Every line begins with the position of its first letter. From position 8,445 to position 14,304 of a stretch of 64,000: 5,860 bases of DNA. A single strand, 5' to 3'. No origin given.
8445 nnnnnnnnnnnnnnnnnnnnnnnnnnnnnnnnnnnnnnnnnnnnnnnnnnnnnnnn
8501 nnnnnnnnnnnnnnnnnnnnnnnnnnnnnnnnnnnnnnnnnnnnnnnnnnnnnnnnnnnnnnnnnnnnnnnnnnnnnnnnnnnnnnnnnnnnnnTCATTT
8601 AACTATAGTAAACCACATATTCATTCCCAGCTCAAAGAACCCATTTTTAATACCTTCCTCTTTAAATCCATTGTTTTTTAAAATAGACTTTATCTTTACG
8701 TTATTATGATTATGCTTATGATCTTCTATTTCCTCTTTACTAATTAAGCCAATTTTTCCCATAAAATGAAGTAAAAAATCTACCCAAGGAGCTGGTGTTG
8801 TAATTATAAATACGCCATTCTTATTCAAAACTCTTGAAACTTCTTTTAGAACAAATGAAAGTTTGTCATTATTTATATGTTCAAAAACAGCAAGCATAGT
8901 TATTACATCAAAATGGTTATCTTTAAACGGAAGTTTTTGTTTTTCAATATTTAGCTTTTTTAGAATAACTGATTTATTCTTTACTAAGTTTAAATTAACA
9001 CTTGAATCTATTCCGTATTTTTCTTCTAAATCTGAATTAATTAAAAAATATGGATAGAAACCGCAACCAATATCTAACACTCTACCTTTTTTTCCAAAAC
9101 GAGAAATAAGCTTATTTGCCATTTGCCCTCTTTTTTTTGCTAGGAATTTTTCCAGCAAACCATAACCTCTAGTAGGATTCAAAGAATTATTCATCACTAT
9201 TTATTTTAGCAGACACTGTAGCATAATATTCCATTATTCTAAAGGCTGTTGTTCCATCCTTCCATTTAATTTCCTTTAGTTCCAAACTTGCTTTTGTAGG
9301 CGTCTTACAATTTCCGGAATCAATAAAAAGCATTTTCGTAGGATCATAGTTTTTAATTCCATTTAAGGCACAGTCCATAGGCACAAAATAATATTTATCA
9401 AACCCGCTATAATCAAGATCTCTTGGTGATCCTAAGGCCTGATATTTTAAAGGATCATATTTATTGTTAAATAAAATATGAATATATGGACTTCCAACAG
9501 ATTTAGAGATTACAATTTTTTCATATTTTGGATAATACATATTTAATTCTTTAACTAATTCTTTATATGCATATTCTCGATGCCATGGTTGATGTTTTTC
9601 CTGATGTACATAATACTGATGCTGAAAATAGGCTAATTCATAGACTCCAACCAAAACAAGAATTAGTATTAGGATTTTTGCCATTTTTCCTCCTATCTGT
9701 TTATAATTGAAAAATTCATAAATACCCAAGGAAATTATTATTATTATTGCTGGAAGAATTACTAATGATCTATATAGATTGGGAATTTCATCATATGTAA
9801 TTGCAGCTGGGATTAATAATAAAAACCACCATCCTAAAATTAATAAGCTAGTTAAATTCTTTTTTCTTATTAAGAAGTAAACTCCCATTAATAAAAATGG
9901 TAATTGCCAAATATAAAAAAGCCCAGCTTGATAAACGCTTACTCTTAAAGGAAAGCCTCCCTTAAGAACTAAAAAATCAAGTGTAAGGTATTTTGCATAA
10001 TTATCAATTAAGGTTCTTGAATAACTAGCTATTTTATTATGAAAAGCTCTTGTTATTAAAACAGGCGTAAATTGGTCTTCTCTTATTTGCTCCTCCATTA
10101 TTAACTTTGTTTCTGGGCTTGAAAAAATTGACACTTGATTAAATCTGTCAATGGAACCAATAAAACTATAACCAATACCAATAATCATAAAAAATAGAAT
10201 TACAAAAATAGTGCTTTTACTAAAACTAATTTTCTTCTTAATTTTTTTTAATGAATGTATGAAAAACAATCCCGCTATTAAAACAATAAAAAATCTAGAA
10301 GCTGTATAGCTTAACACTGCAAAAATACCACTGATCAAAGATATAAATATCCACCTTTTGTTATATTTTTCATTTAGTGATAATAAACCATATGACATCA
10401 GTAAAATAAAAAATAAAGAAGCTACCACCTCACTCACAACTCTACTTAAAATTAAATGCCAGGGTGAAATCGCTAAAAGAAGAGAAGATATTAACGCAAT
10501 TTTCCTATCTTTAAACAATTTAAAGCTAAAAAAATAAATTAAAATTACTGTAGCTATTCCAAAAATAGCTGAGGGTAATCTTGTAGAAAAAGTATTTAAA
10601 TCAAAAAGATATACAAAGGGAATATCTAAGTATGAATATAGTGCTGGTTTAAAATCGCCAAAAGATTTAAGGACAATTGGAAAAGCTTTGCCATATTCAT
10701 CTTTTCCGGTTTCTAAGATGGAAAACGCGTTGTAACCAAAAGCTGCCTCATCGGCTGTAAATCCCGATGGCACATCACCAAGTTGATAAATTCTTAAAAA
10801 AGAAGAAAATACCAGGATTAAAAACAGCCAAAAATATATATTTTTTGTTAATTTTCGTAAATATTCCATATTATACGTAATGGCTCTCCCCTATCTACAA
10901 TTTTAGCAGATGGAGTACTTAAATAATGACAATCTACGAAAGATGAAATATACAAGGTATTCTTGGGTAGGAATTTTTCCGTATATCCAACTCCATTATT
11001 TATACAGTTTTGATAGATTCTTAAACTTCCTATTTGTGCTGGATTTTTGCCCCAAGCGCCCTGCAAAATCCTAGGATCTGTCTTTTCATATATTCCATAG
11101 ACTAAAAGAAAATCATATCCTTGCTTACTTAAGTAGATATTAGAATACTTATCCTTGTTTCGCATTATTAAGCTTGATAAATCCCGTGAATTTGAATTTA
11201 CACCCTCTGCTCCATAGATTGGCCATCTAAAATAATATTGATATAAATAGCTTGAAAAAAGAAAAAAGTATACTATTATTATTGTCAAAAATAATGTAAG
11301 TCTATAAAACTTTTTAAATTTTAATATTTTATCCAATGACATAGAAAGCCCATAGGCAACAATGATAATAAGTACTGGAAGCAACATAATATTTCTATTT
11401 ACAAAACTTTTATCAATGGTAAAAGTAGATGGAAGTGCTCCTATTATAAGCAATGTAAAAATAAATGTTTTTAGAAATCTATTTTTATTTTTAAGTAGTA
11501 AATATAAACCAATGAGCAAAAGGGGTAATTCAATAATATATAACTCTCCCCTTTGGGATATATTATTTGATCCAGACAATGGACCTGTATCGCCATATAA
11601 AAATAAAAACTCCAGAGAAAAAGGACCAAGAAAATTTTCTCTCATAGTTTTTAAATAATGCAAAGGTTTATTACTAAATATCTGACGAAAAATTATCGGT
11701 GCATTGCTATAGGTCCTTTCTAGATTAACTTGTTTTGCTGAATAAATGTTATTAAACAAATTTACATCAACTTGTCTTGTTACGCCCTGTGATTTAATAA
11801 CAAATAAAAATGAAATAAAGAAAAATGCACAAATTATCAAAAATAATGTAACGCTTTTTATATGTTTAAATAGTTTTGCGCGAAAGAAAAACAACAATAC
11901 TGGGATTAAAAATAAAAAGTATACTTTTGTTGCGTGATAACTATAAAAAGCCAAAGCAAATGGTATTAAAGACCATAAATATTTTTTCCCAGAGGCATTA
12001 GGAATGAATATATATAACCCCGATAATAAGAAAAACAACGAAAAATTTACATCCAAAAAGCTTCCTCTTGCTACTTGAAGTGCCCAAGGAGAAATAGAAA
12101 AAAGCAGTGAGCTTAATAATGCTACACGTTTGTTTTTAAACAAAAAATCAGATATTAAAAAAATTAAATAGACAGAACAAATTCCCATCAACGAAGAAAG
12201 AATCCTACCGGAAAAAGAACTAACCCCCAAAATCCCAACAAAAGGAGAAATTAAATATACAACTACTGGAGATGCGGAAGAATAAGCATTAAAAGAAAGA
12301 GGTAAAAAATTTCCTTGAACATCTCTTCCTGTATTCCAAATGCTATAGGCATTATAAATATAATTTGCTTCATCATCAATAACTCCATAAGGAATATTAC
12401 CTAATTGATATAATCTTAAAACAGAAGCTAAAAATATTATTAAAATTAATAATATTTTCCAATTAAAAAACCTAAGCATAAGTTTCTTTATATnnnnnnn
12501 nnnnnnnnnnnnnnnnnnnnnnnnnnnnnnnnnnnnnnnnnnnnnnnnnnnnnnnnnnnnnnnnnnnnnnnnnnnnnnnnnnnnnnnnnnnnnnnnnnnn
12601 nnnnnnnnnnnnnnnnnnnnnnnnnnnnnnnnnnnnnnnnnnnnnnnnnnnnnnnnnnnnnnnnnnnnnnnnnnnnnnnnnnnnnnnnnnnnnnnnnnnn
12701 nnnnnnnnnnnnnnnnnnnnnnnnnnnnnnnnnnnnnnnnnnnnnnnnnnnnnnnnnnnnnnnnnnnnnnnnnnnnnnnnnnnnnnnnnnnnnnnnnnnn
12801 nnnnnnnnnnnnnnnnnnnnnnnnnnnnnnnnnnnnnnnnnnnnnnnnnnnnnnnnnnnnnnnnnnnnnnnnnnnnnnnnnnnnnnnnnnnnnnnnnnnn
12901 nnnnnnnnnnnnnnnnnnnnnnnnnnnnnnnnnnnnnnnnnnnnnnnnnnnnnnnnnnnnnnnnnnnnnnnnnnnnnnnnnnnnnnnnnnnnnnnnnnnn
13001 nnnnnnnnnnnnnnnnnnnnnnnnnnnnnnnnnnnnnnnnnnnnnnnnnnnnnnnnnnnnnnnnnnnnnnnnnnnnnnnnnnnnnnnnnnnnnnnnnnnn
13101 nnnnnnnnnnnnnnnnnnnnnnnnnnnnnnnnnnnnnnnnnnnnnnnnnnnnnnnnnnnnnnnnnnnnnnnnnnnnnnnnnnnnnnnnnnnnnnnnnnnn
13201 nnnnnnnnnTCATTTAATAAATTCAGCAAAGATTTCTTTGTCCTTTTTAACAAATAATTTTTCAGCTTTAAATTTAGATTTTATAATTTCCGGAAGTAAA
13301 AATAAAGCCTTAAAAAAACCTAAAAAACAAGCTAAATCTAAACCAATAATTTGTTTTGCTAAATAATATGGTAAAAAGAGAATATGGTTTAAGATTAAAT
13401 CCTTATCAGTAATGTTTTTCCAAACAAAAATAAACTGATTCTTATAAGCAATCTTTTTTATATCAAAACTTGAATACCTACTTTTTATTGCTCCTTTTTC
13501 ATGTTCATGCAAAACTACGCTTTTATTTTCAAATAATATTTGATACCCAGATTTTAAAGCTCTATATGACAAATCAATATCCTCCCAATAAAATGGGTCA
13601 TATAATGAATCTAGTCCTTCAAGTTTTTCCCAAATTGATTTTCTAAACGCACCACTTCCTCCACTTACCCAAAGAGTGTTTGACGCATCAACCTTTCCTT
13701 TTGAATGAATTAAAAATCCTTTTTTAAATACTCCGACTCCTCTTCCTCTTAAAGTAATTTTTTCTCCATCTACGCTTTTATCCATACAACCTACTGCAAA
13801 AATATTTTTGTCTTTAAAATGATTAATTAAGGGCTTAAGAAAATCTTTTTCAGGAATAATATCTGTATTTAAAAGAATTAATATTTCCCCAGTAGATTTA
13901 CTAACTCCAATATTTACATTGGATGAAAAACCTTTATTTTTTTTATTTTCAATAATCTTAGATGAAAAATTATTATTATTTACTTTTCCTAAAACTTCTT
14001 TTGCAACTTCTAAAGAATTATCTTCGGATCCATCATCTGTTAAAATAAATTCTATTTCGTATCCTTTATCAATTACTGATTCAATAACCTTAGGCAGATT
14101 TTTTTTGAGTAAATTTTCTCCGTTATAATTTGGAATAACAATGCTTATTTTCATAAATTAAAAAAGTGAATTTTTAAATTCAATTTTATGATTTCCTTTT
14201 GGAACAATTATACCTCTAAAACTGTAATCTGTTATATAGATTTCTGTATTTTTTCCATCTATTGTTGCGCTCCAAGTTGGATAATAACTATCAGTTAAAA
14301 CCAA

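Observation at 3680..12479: Five tandem PMT/ArnT-like paralogs with divergent C-terminal domains, split by a methyltransferase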

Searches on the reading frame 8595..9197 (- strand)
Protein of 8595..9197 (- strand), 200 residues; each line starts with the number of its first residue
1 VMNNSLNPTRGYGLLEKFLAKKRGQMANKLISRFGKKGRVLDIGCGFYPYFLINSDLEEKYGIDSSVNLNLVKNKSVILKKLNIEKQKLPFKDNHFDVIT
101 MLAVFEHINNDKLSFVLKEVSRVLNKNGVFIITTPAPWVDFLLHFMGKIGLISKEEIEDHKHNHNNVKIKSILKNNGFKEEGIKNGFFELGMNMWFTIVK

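Call 4: search_protein_families(library=pfam, proteins=[window:8595-9197:-], max_evalue=0.01)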
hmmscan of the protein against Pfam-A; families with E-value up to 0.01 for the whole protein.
window:8595-9197:- (200 aa): 8 families
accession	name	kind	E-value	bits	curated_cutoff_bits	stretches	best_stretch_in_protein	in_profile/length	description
PF08241.18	Methyltransf_11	-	1.5e-12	48.4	21.2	1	41-132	1-95/95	Methyltransferase domain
PF13489.12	Methyltransf_23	-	6.1e-11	42.8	27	1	28-179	10-160/164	Methyltransferase domain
PF13649.12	Methyltransf_25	-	5.6e-09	37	27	1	40-128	1-97/97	Methyltransferase domain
PF13847.12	Methyltransf_31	-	3e-08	33.9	27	1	36-136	3-113/145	Methyltransferase domain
PF08242.18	Methyltransf_12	-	1.6e-07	32.4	30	1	58-130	21-98/98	Methyltransferase domain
PF02353.26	CMAS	-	0.0003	20.7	27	1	23-134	51-166/273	Mycolic acid cyclopropane synthetase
PF07021.18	MetW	-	0.003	17.6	21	1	36-127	12-105/193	Methionine biosynthesis protein MetW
PF01209.24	Ubie_methyltran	-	0.006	16.4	20.1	1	82-132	103-151/233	ubiE/COQ5 methyltransferase family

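Call 32: search_protein_families(library=ncbifam, proteins=[window:8595-9197:-], max_evalue=0.001)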
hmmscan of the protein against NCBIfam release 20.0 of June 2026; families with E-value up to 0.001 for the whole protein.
window:8595-9197:- (200 aa): 26 families (the best 25 are shown)
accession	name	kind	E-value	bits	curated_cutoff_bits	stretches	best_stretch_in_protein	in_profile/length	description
NF043040.1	corrin_prot_MT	hypoth_equivalog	1.5e-10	40.9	180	1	25-151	29-169/216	corrinoid protein-associated methyltransferase CpaM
NF045667.1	MTase_DVU1556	equivalog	7.7e-10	38.6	155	1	33-133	19-120/213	DVU_1556 family methyltransferase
TIGR01934.1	MenG_MenH_UbiE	subfamily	5.8e-08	32.3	158.35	1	34-133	38-142/223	ubiquinone/menaquinone biosynthesis methyltransferase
TIGR02072.1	BioC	equivalog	4e-07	30.1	184.95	1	25-136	18-136/244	malonyl-ACP O-methyltransferase BioC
NF053839.1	CPFASynBruc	equivalog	3.4e-06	26.3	600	1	13-133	154-277/410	cyclopropane fatty acid synthase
NF004452.0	PRK05785.1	equivalog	3.6e-06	26.6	207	1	23-135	38-149/228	hypothetical protein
NF040539.1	AST_met_ArsM_2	exception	3.9e-06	26.9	240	1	36-134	56-165/262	putative arsinothricin biosynthesis methyltransferase ArsM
TIGR01983.1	UbiG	equivalog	4.7e-06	26.1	102.95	1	36-144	49-164/228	bifunctional 2-polyprenyl-6-hydroxyphenol methylase/3-demethylubiquinol 3-O-methyltransferase UbiG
NF008686.0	PRK11705.1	equivalog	5e-06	25.8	400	1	27-134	160-267/383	cyclopropane fatty acyl phospholipid synthase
NF041255.1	mycofact_MftM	equivalog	9e-06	25.2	200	1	39-129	142-238/289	mycofactocin oligosaccharide methyltransferase MftM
NF001244.0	PRK00216.1-5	equivalog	9.1e-06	25.1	216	1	29-132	42-153/236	bifunctional demethylmenaquinone methyltransferase/2-methoxy-6-polyprenyl-1,4-benzoquinol methylase UbiE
NF041537.1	ArsM_AhpD_UU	exception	4.6e-05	22.4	510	1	77-133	127-181/345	arsenite methyltransferase/AhpD domain selenoprotein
NF001243.0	PRK00216.1-4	equivalog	5e-05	22.7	235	1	39-132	50-152/237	demethylmenaquinone methyltransferase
NF041675.1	sarc_dimgly_tmase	equivalog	8.2e-05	22.7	550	1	86-136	125-173/278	sarcosine/dimethylglycine N-methyltransferase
TIGR02081.1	metW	equivalog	9.9e-05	22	189.5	1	35-127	12-105/194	methionine biosynthesis protein MetW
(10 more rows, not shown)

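Call 34: search_solved_structures(query=window:8595-9197:-, max_evalue=0.01)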
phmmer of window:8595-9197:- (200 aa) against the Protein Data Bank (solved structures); distinct sequences matched with E-value up to 0.01: 8.
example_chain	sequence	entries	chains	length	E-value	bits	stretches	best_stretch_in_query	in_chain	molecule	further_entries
1ve3_A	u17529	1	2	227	7.7e-07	32.7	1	30-132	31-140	hypothetical protein PH0226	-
1xxl_A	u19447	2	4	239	0.00012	25.5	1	37-142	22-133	YcgJ protein | ycgJ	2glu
5z9o_A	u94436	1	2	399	0.00041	23.8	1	25-132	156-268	Cyclopropane-fatty-acyl-phospholipid synthase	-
3i9f_A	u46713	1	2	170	0.0016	21.8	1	35-132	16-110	Putative type 11 methyltransferase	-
2p8j_A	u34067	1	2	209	0.0051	20.2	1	39-132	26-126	S-adenosylmethionine-dependent methyltransferase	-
6uv6_A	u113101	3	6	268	0.0052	20.1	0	19-132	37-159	D-glucose O-methyltransferase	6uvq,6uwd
1vlm_A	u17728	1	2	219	0.0077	19.6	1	36-133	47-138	SAM-dependent methyltransferase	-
7qos_A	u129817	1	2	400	0.0078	19.6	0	26-134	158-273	Cyclopropane-fatty-acyl-phospholipid synthase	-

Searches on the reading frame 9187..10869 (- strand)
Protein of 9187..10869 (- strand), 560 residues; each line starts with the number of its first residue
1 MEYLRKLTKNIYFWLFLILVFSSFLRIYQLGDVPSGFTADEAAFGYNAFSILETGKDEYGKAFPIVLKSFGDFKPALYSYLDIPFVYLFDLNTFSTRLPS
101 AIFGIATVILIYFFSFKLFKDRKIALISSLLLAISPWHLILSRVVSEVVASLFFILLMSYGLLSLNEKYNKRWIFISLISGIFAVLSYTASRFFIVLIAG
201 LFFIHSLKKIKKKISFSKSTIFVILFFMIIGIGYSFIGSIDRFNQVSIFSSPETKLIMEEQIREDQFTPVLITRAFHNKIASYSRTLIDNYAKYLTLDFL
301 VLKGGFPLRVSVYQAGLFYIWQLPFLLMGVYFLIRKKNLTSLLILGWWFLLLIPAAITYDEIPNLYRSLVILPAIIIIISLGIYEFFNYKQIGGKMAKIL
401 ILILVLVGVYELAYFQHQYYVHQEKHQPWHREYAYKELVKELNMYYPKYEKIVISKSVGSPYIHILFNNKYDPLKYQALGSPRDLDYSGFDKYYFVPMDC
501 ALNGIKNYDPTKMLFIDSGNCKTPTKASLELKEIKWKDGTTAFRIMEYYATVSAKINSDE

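Call 4: search_protein_families(library=pfam, proteins=[window:9187-10869:-], max_evalue=0.01)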
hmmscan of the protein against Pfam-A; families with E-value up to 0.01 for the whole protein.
window:9187-10869:- (560 aa): 2 families
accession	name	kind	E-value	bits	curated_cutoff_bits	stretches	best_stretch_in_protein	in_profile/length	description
PF02366.24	PMT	-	5.3e-11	43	22.7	1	19-232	4-228/245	Dolichyl-phosphate-mannose-protein mannosyltransferase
PF13231.12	PMT_2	-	5.4e-10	40.2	26.1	1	75-227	3-155/160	Dolichyl-phosphate-mannose-protein mannosyltransferase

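Call 32: search_protein_families(library=ncbifam, proteins=[window:9187-10869:-], max_evalue=0.001)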
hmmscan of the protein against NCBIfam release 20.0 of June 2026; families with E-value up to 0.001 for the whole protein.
window:9187-10869:- (560 aa): 3 families
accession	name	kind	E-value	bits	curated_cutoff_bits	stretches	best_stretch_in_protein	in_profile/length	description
TIGR03663.1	TIGR03663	subfamily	3.9e-08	32.8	126.25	1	15-302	4-267/435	flippase activity-associated protein Agl23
TIGR04154.1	archaeo_STT3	subfamily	0.0009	17.7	450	1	100-235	102-255/831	oligosaccharyl transferase, archaeosortase A system-associated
NF047440.1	LA3751_2_3_fam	subfamily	0.00093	18.1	200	0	75-230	82-239/460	LA_3751/LA_3752 family putative glycosyltransferase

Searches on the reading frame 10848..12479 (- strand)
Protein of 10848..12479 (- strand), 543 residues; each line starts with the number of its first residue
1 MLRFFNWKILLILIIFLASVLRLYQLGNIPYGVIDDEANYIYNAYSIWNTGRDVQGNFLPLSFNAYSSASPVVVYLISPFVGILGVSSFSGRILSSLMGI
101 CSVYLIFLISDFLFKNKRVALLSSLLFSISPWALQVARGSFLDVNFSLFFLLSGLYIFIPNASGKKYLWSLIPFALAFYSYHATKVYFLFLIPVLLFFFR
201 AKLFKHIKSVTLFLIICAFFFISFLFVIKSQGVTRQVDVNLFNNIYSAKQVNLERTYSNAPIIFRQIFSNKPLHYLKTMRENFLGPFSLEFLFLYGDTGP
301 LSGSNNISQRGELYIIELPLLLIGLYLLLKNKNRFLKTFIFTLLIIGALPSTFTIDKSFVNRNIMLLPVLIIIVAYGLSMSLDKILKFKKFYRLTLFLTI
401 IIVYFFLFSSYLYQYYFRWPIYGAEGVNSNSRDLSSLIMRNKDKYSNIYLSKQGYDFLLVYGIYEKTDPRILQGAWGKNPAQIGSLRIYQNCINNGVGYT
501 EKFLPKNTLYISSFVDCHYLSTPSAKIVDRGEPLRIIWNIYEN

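Call 4: search_protein_families(library=pfam, proteins=[window:10848-12479:-], max_evalue=0.01)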
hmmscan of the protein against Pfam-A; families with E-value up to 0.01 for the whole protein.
window:10848-12479:- (543 aa): 2 families
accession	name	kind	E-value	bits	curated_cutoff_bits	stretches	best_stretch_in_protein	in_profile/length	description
PF13231.12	PMT_2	-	3.2e-10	40.9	26.1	1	70-219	3-153/160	Dolichyl-phosphate-mannose-protein mannosyltransferase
PF02366.24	PMT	-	0.0036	17.4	22.7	1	14-227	3-225/245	Dolichyl-phosphate-mannose-protein mannosyltransferase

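Call 32: search_protein_families(library=ncbifam, proteins=[window:10848-12479:-], max_evalue=0.001)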
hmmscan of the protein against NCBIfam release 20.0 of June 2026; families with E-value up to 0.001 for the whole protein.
window:10848-12479:- (543 aa): 1 family
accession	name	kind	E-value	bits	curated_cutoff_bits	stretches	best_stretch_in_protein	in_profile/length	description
NF009784.2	PRK13279.1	equivalog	0.00096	17.9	567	1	83-217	75-211/539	lipid IV(A) 4-amino-4-deoxy-L-arabinosyltransferase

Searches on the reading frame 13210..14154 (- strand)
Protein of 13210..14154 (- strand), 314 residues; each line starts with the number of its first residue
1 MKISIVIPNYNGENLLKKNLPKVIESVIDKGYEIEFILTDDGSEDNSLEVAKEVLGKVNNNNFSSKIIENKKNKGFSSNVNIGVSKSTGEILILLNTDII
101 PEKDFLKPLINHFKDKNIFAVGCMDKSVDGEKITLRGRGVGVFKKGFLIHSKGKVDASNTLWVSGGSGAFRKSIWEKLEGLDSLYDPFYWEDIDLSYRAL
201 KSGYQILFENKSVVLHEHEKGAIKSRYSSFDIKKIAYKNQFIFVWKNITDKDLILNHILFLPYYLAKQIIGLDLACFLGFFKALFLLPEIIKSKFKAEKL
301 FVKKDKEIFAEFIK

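Call 4: search_protein_families(library=pfam, proteins=[window:13210-14154:-], max_evalue=0.01)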
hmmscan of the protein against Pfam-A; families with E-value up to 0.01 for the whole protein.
window:13210-14154:- (314 aa): 4 families
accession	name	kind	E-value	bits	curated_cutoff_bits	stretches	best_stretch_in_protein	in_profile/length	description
PF00535.33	Glycos_transf_2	-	7e-27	94.8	23.3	1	4-174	1-163/168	Glycosyl transferase family 2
PF13641.12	Glyco_tranf_2_3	-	5.3e-12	46.7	27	1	3-220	3-215/230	Glycosyltransferase like family 2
PF13712.12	Glyco_tranf_2_5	-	0.00038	20.7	27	0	64-122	29-89/210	Glycosyltransferase like family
PF10111.15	Glyco_tranf_2_2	-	0.00049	20.1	27.3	1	4-110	1-103/276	Glycosyltransferase like family 2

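Call 32: search_protein_families(library=ncbifam, proteins=[window:13210-14154:-], max_evalue=0.001)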
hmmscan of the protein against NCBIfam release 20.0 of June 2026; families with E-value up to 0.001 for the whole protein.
window:13210-14154:- (314 aa): 21 families
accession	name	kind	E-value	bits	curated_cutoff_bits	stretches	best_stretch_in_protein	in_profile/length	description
NF041875.1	EPS_EpsD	equivalog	1.8e-16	60.4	370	1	3-232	1-228/325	exopolysaccharide biosynthesis glycosyltransferase EpsD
TIGR03937.1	PgaC_IcaA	equivalog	4.6e-15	55.5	422.3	1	2-213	46-247/407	poly-beta-1,6-N-acetyl-D-glucosamine synthase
TIGR03965.1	mycofact_glyco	equivalog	1.6e-14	53.7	280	1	2-219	75-283/467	mycofactocin biosynthesis glycosyltransferase MftF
TIGR04283.1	glyco_like_mftF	equivalog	1.5e-13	50.9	182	1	3-199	1-169/221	TIGR04283 family arsenosugar biosynthesis glycosyltransferase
NF038299.1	EPS_HpsN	equivalog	1.4e-11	44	425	1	2-253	2-259/317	hormogonium polysaccharide biosynthesis glycosyltransferase HpsN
NF047588.1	GlcsyltransPgfSStrep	equivalog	4.1e-11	42.7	500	1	1-116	1-113/308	glycosyltransferase PgfS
NF041394.1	GtaseAglG_Halo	equivalog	4.7e-11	42.5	440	1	1-124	1-119/304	glucosyl-dolichyl phosphate glucuronosyltransferase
NF053739.1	GlytfEpsEBac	equivalog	1.7e-10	40.4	450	1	2-231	2-217/265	glycosyltransferase EpsE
NF007986.1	PRK10714.1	equivalog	3.9e-10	39.3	529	1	2-103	7-105/316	undecaprenyl-phosphate 4-deoxy-4-formamido-L-arabinose transferase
NF007482.0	PRK10073.1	equivalog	4.7e-10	39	423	1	2-107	7-104/334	glycosyltransferase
TIGR03111.1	glyc2_xrt_Gpos1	hypoth_equivalog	2.8e-09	36.3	363.95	1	2-120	50-164/439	TIGR03111 family XrtG-associated glycosyltransferase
NF038302.1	EPS_HpsE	equivalog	2e-08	33.6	300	1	1-111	1-109/307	hormogonium polysaccharide biosynthesis glycosyltransferase HpsE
NF050050.1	ProtGlycPglI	equivalog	4.7e-08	32.7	500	1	2-120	3-117/306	GalNAc(5)-diNAcBac-PP-undecaprenol beta-1,3-glucosyltransferase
NF050819.1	PolSacchBiosHfsG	equivalog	8.4e-08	31.7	500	1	23-113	28-117/302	polysaccharide biosynthesis protein HfsG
NF047683.1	TeichurnBiosyTuaG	equivalog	2.4e-07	30.7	400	1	2-117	7-115/252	teichuronic acid biosynthesis protein TuaG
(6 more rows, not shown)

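Call 66: search_solved_structures(query=window:13210-14154:-, max_evalue=0.0001)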
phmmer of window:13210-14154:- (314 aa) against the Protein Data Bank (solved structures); distinct sequences matched with E-value up to 0.0001: 14.
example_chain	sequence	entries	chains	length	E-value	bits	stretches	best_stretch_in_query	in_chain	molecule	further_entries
5mlz_A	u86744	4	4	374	2e-09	40.1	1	1-128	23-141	Dolichol monophosphate mannose synthase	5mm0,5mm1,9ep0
2z86_A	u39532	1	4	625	8.6e-09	38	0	3-132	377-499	Chondroitin synthase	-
2z87_A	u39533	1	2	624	8.7e-09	38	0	3-132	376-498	Chondroitin synthase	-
9hwj_A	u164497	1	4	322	4.7e-08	35.6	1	2-105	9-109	Undecaprenyl-phosphate 4-deoxy-4-formamido-L-arabinose transferase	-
6p61_A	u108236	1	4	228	6e-08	35.2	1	3-130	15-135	Glycosyltransferase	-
5hea_A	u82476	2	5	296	1.2e-06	31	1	3-118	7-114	Putative glycosyltransferase (GalT1)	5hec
6yv7_B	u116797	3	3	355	9.3e-06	28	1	2-127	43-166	Glycosyl transferase, family 2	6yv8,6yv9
6yv7_A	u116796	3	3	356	9.4e-06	28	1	2-127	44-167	Glycosyl transferase, family 2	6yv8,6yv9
9bhc_C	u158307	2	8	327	4.2e-05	25.9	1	2-107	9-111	Undecaprenyl-phosphate 4-deoxy-4-formamido-L-arabinose transferase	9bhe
3bcv_A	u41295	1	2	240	4.6e-05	25.8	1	2-112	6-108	Putative glycosyltransferase protein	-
8vxh_A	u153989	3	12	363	5.2e-05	25.6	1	2-107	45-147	Undecaprenyl-phosphate 4-deoxy-4-formamido-L-arabinose transferase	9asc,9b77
5tze_C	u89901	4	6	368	7.3e-05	25.1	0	1-111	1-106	Glycosyl transferase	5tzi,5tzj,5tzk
8bz8_A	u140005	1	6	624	9.3e-05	24.8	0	1-122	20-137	Glycosyltransferase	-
8bz4_A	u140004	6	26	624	9.3e-05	24.8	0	1-122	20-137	Glycosyltransferase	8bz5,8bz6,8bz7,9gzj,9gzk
